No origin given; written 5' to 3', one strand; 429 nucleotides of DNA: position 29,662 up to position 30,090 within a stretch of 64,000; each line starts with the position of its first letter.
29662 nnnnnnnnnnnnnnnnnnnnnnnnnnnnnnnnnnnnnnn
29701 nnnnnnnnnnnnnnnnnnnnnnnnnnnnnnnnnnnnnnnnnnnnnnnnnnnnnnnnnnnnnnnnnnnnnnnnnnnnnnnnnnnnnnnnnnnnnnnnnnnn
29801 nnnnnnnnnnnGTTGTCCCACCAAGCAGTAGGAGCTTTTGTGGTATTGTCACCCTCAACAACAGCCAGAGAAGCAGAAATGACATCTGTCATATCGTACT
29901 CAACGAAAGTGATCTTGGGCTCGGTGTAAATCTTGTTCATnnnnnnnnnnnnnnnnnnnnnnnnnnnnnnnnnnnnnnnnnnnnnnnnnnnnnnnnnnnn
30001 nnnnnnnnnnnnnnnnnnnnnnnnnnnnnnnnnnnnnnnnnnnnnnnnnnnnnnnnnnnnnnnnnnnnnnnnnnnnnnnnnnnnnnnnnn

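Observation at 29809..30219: Autonomous two-gene operon for paralogous 43- and 48-aa peptides ending in WWD(N)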

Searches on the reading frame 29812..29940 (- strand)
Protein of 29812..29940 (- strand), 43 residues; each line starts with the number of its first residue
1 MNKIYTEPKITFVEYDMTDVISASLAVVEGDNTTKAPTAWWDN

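Call 5: search_protein_families(library=ncbifam, proteins=[window:29812-29940:-], max_evalue=1)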
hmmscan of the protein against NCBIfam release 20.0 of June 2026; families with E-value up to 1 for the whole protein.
seq(43 aa): 0 families

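Call 6: search_protein_families(library=pfam, proteins=[window:29812-29940:-], max_evalue=1)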
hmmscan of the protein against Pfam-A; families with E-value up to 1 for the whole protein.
seq(43 aa): 0 families

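Call 9: find_homologous_proteins(query=window:29812-29940:-, max_evalue=10)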
Query seq(43 aa) (43 aa): 1 proteins with E <= 10 among 1 candidates.
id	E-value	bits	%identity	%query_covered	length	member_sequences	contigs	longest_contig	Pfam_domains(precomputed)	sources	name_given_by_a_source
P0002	1.7e-21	91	100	100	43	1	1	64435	-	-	-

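Call 23: find_encoding_contigs(protein=P0002, flank=10000)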
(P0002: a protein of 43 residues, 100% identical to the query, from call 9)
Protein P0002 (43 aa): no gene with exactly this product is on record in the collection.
